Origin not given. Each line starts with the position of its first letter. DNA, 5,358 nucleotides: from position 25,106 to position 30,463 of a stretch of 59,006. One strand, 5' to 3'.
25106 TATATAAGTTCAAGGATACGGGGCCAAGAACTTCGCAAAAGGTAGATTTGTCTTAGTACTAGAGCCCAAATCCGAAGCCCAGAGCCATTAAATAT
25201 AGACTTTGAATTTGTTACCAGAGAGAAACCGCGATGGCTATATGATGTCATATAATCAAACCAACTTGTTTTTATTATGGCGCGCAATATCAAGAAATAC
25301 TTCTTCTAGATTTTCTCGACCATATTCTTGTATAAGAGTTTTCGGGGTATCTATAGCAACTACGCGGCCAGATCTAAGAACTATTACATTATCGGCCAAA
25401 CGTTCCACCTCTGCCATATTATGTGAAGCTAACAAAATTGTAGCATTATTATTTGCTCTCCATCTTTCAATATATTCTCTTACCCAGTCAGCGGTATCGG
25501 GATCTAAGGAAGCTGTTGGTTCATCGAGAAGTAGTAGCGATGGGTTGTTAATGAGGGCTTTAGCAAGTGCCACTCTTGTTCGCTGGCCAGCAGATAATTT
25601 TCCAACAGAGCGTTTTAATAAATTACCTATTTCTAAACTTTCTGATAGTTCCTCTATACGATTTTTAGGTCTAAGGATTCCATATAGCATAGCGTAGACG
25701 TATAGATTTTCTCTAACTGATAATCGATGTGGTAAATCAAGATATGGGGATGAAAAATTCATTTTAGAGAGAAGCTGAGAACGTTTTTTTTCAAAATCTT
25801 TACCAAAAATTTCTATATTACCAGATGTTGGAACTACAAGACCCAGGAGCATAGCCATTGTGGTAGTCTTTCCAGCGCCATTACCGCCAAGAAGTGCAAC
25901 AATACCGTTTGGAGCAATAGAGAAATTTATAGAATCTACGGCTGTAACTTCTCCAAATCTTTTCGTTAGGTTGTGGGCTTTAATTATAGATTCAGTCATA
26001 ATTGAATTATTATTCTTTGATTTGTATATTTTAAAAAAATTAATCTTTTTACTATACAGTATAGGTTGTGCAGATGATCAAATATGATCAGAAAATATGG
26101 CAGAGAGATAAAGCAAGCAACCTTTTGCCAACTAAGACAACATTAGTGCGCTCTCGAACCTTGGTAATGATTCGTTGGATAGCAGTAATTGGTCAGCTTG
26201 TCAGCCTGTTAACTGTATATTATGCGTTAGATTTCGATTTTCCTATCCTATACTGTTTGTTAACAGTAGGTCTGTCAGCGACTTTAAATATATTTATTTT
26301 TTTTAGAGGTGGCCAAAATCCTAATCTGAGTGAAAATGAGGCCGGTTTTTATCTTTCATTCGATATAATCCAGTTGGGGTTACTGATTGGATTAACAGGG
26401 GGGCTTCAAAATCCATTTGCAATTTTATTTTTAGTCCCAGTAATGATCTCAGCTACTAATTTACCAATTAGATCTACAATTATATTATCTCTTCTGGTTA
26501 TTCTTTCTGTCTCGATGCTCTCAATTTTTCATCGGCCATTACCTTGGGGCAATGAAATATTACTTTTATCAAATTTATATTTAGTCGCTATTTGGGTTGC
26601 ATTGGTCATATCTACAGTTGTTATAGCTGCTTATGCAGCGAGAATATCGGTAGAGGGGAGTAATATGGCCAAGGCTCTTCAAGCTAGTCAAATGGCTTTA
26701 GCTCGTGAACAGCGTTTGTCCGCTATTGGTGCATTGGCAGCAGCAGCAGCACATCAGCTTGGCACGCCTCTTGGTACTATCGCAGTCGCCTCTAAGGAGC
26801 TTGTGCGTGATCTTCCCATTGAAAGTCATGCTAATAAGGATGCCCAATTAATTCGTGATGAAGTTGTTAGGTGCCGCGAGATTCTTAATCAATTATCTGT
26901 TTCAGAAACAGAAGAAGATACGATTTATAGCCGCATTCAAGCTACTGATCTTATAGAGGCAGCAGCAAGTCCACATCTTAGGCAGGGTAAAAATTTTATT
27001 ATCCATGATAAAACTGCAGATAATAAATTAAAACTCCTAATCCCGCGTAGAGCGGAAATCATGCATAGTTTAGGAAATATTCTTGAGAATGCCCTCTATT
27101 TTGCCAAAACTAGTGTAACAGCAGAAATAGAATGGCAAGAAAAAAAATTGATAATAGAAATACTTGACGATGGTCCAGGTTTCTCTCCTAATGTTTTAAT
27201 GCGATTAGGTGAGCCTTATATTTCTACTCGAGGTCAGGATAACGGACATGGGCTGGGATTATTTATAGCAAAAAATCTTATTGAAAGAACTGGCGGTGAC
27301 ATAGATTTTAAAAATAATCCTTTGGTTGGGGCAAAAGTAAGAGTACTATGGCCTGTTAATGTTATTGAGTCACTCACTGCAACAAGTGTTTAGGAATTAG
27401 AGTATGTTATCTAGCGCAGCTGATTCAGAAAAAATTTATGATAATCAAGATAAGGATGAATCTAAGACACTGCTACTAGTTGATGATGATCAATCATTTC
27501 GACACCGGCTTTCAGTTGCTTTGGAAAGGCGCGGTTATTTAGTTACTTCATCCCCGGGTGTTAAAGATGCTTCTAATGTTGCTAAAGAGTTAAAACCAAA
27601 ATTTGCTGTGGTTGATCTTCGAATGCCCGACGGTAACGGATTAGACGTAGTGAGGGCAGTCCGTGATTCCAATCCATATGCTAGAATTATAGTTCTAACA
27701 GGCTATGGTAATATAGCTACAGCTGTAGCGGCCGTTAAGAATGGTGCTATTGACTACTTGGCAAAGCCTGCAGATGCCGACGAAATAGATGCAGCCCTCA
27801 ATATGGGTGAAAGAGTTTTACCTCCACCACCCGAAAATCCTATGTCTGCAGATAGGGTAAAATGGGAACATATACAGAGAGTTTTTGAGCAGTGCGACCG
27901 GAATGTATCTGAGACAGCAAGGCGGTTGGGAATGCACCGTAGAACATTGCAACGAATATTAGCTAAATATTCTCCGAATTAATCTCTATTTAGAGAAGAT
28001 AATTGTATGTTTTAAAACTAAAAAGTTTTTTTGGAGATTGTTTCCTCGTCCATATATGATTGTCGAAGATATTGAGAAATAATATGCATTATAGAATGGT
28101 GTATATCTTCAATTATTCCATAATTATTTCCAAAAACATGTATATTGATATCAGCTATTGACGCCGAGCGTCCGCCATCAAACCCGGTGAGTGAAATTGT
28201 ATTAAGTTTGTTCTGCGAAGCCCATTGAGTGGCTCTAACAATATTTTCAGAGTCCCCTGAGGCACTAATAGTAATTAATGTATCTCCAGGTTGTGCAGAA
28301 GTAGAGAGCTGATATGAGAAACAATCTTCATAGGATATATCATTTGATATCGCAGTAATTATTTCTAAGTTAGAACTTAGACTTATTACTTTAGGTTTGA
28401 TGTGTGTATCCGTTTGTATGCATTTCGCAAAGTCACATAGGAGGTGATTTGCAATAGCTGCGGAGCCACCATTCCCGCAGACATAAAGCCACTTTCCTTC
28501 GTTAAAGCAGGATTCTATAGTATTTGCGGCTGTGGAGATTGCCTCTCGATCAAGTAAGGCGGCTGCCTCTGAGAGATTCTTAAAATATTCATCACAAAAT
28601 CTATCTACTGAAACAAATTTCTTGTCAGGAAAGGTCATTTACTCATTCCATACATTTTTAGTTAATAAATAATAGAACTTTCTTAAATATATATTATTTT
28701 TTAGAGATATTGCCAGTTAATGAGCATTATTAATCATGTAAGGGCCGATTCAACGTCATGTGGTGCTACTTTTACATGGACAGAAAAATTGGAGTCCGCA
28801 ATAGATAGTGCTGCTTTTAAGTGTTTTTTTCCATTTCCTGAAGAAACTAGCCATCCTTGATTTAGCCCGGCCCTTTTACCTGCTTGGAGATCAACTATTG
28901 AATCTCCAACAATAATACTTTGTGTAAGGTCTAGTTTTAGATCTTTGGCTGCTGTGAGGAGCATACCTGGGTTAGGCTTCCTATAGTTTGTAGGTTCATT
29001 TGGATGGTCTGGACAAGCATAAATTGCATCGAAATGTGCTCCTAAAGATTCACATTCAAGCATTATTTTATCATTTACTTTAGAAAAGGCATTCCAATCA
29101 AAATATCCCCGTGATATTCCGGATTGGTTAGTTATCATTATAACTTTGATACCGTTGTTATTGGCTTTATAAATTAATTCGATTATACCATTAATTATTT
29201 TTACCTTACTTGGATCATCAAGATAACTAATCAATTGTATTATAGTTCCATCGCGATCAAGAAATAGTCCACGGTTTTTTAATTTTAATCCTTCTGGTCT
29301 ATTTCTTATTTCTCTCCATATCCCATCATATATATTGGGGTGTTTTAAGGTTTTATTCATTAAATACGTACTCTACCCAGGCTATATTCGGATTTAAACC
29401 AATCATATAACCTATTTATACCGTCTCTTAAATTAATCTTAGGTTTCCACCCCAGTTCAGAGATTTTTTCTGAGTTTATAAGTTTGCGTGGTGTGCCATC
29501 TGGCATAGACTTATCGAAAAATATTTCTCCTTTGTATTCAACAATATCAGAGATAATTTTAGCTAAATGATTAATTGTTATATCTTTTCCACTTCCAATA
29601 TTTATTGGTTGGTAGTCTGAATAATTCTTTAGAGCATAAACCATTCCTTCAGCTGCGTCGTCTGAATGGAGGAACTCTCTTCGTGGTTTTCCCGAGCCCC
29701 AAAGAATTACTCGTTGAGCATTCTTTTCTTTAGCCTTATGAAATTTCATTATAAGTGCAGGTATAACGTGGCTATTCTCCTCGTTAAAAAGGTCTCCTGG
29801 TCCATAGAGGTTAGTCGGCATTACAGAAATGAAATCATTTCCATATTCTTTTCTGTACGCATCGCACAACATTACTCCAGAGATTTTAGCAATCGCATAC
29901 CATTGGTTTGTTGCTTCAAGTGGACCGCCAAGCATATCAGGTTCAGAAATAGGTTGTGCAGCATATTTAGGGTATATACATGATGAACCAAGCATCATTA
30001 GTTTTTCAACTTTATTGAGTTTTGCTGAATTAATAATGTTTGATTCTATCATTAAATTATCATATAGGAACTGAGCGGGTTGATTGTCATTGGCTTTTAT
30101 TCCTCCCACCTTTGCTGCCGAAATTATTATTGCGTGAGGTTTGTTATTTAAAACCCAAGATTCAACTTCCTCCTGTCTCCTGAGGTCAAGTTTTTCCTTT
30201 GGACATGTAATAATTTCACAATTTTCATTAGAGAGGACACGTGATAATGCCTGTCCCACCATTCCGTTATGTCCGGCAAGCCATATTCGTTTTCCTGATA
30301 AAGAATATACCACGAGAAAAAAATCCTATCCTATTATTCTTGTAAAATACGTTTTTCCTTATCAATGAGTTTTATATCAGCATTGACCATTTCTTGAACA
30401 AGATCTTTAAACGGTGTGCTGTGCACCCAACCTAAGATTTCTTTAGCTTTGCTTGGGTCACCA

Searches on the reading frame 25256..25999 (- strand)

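Call 65: search_protein_families(library=pfam, proteins=[window:25256-25999:-], max_evalue=0.00001)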
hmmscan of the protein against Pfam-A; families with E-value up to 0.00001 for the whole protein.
window:25256-25999:- (247 aa): 2 families
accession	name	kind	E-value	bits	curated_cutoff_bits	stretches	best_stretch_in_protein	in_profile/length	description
PF00005.33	ABC_tran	-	3.2e-31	109.2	25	1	22-163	2-137/137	ABC transporter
PF13304.12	AAA_21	-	3.3e-09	37.7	27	1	110-198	220-303/304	AAA domain, putative AbiEii toxin, Type IV TA system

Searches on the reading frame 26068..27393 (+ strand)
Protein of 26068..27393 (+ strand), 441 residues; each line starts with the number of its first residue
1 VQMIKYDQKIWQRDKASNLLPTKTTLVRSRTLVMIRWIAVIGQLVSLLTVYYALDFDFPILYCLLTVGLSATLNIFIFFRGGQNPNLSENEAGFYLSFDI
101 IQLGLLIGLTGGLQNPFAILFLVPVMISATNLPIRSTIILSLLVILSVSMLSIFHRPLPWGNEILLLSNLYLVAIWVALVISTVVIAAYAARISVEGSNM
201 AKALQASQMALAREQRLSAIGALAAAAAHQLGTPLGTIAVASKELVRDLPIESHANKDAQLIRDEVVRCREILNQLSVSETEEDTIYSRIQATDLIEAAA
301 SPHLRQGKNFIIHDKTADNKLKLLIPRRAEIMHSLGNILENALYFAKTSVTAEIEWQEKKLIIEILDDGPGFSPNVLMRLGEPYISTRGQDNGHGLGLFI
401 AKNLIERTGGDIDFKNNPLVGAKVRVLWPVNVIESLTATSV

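Call 65: search_protein_families(library=pfam, proteins=[window:26068-27393:+], max_evalue=0.00001)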
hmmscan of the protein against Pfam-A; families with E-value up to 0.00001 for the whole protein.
window:26068-27393:+ (441 aa): 1 family
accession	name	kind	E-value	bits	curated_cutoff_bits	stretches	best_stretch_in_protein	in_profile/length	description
PF02518.31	HATPase_c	-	1.4e-16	61.4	26.4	1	330-430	5-109/111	Histidine kinase-, DNA gyrase B-, and HSP90-like ATPase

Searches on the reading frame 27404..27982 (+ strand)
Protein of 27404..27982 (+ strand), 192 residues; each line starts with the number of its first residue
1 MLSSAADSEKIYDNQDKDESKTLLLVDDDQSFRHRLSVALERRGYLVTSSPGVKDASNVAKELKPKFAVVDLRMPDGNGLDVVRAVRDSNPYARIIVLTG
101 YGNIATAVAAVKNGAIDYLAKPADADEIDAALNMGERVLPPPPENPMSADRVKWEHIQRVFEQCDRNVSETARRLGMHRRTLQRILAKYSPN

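Call 65: search_protein_families(library=pfam, proteins=[window:27404-27982:+], max_evalue=0.00001)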
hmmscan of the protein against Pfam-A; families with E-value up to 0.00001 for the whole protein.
window:27404-27982:+ (192 aa): 2 families
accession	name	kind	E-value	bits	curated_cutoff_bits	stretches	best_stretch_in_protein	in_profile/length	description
PF00072.30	Response_reg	-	2e-23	83.1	30.2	1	24-132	2-110/111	Response regulator receiver domain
PF02954.25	HTH_8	-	2e-07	31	22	1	155-189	8-42/42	Bacterial regulatory protein, Fis family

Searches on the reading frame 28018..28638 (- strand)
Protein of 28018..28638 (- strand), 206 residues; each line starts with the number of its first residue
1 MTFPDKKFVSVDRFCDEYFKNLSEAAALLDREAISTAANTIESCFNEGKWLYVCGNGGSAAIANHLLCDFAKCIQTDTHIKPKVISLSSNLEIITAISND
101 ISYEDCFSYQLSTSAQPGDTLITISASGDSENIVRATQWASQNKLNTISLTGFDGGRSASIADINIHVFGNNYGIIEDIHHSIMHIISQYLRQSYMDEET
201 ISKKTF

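Call 65: search_protein_families(library=pfam, proteins=[window:28018-28638:-], max_evalue=0.00001)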
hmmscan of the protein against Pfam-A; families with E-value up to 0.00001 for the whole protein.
window:28018-28638:- (206 aa): 2 families
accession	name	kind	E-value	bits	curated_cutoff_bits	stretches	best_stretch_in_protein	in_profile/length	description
PF13580.11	SIS_2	-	2.3e-21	76.7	27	1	20-152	7-138/138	SIS domain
PF01380.27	SIS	-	7.3e-06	26.3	25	0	92-169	28-105/131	SIS domain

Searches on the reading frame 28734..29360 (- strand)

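Call 65: search_protein_families(library=pfam, proteins=[window:28734-29360:-], max_evalue=0.00001)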
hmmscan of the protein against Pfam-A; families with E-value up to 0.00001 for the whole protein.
window:28734-29360:- (208 aa): 4 families
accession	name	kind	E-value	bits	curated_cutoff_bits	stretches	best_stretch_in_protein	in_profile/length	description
PF00702.32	Hydrolase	-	6.7e-13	49.9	26.4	1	33-165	83-191/191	haloacid dehalogenase-like hydrolase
PF13419.12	HAD_2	-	3.5e-12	47.2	23.8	1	96-167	106-174/178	Haloacid dehalogenase-like hydrolase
PF08645.17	PNK3P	-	2.7e-11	43.9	22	1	35-197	6-151/161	Polynucleotide kinase 3 phosphatase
PF13242.12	Hydrolase_like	-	9.7e-11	41.9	22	1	126-181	2-57/75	HAD-hyrolase-like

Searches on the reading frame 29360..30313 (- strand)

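Call 65: search_protein_families(library=pfam, proteins=[window:29360-30313:-], max_evalue=0.00001)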
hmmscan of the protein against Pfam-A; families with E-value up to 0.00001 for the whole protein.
window:29360-30313:- (317 aa): 3 families
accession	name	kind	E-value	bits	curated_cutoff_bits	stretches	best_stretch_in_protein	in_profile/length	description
PF01370.27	Epimerase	-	5.6e-55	186.8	20.9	1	12-240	3-240/240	NAD dependent epimerase/dehydratase family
PF16363.11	GDP_Man_Dehyd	-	1.2e-17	64.9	27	1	41-301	58-331/332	GDP-mannose 4,6 dehydratase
PF04321.23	RmlD_sub_bind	-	3e-08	33.5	27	1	9-77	2-70/287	RmlD substrate binding domain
